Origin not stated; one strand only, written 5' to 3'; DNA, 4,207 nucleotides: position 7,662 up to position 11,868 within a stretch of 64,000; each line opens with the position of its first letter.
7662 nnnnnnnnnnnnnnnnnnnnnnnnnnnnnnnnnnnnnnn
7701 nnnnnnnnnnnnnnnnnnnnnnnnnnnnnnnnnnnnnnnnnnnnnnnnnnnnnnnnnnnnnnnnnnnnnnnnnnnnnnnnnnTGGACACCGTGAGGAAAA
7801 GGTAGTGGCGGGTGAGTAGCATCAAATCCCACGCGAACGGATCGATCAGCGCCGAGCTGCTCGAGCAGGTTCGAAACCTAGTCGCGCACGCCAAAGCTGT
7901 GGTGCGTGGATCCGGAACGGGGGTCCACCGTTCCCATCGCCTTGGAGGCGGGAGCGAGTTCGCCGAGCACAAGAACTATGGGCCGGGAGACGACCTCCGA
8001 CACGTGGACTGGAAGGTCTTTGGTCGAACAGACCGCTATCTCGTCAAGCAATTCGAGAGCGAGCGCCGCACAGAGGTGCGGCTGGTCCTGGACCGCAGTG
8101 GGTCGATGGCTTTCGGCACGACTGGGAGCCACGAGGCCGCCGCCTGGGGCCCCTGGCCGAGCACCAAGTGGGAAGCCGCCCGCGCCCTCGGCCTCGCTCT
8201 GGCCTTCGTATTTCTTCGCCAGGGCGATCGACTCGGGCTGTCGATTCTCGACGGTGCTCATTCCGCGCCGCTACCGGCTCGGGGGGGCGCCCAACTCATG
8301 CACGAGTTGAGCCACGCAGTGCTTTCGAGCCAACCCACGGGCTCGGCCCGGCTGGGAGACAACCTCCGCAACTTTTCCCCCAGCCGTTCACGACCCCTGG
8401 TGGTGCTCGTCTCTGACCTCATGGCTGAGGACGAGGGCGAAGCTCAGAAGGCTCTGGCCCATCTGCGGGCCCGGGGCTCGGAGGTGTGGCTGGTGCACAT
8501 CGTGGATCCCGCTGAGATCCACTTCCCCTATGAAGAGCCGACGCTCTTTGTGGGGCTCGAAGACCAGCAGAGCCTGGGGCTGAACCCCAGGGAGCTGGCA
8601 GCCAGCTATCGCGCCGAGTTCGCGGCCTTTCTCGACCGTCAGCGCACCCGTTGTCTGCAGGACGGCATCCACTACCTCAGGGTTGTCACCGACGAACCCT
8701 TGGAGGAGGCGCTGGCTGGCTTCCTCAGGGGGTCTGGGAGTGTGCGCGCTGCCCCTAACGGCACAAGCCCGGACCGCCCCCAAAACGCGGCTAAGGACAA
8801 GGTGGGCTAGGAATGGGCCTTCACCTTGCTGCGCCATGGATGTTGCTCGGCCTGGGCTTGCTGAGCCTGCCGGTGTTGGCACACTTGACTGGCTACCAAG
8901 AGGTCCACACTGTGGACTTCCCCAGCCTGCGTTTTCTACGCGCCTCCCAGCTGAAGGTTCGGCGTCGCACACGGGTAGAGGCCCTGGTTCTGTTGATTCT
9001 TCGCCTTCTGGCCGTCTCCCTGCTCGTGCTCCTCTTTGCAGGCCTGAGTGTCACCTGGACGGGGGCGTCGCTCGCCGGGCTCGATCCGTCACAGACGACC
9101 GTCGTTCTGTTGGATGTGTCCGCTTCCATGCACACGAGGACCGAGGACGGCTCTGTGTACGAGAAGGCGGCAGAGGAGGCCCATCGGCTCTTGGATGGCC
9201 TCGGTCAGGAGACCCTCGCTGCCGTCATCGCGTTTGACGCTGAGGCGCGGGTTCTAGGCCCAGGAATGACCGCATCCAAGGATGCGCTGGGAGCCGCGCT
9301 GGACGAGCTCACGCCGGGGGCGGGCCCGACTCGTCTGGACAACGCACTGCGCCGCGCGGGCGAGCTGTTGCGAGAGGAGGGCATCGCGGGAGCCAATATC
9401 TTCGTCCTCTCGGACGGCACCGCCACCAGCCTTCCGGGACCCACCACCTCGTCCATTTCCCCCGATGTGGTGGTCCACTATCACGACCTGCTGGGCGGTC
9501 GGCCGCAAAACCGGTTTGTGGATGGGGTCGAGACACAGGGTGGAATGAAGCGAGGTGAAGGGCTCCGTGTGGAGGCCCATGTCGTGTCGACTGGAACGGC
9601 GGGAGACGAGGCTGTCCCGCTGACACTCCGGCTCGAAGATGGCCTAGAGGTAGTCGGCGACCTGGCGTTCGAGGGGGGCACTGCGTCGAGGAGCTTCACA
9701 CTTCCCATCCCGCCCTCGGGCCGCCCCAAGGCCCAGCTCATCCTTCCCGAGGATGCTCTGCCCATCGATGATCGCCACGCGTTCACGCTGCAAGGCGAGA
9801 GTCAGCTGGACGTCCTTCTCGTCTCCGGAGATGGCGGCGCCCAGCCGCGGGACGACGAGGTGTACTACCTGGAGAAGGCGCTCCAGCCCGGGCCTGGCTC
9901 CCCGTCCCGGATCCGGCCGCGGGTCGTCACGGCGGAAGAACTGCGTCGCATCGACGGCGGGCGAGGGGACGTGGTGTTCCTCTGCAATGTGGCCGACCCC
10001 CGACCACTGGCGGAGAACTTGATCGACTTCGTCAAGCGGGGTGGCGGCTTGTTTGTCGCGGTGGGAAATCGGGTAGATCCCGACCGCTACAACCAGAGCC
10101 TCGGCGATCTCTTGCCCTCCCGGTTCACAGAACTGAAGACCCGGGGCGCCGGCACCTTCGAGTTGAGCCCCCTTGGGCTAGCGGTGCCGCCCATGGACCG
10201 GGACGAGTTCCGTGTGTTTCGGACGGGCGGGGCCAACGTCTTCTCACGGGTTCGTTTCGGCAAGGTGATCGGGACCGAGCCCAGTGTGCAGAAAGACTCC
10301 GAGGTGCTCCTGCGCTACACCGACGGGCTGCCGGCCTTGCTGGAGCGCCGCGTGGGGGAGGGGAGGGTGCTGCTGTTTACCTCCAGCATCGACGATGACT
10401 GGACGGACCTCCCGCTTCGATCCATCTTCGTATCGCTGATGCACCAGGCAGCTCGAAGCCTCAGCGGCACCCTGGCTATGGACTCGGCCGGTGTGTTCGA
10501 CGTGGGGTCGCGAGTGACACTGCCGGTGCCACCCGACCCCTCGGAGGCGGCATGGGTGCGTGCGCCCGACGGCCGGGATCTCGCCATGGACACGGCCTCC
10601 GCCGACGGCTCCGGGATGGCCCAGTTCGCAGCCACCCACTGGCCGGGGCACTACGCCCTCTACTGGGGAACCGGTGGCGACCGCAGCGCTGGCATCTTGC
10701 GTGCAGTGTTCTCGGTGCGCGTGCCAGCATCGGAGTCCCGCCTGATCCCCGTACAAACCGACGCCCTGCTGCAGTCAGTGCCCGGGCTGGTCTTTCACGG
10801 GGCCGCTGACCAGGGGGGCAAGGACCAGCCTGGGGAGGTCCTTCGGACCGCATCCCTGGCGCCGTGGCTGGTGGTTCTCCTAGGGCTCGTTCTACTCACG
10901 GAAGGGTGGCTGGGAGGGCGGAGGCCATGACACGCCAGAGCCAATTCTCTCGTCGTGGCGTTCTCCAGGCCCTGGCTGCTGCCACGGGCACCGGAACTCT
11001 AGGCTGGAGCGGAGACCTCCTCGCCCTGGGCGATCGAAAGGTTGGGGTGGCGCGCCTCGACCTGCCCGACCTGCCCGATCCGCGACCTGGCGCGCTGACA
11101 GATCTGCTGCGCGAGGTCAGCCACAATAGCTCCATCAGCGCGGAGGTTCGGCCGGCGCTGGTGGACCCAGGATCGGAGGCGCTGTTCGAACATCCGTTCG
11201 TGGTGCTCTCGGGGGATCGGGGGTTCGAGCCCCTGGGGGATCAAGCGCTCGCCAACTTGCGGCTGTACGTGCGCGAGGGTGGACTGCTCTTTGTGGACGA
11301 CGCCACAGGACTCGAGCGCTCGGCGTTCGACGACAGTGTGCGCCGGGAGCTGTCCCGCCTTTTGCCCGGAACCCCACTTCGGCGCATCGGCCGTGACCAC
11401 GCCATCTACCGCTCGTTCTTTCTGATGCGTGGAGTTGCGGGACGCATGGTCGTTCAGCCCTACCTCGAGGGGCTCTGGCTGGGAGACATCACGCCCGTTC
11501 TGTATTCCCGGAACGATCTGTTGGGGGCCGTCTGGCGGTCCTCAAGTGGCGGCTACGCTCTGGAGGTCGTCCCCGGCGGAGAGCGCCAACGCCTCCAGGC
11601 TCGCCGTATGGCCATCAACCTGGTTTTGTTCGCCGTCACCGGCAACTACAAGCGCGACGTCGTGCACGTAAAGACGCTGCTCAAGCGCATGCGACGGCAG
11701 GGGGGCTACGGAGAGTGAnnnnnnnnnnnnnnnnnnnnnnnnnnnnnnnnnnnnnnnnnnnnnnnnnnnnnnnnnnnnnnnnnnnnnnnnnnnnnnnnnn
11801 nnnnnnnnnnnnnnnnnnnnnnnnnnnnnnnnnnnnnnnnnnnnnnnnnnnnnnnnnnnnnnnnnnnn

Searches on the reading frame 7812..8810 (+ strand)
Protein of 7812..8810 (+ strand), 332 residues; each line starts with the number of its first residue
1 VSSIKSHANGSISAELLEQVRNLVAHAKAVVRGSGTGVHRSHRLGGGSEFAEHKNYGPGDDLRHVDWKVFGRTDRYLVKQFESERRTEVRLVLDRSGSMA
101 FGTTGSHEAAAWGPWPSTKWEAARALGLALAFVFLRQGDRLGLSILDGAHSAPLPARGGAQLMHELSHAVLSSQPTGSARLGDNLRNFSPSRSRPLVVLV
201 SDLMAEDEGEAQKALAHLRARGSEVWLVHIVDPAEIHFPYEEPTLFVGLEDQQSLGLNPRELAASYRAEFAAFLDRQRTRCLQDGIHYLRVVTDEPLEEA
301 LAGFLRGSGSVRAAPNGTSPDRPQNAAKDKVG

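Call 46: search_protein_families(library=pfam, proteins=[window:7812-8810:+], max_evalue=0.0001)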
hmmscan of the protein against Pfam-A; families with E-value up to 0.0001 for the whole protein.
window:7812-8810:+ (332 aa): 1 family
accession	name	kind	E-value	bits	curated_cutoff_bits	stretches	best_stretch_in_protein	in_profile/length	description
PF01882.25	DUF58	-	1e-33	116.8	23.4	1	52-279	1-215/216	Protein of unknown function DUF58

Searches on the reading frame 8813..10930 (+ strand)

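Call 26: search_protein_families(library=pfam, proteins=[window:8813-10930:+], max_evalue=0.001)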
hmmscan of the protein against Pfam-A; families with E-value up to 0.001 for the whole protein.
window:8813-10930:+ (705 aa): 2 families
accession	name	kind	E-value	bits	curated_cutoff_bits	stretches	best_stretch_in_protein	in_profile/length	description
PF13519.12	VWA_2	-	2.4e-13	51.1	27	1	96-202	1-106/107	von Willebrand factor type A domain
PF07584.16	BatA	-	1.7e-12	48.1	25.9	1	4-77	3-76/77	Aerotolerance regulator N-terminal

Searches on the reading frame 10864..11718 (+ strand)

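Call 26: search_protein_families(library=pfam, proteins=[window:10864-11718:+], max_evalue=0.001)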
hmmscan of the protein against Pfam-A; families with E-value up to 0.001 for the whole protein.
window:10864-11718:+ (284 aa): 1 family
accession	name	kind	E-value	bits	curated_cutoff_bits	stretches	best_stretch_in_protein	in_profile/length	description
PF13709.12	DUF4159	-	1.8e-31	109.7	25.9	1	74-257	16-201/202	Domain of unknown function (DUF4159)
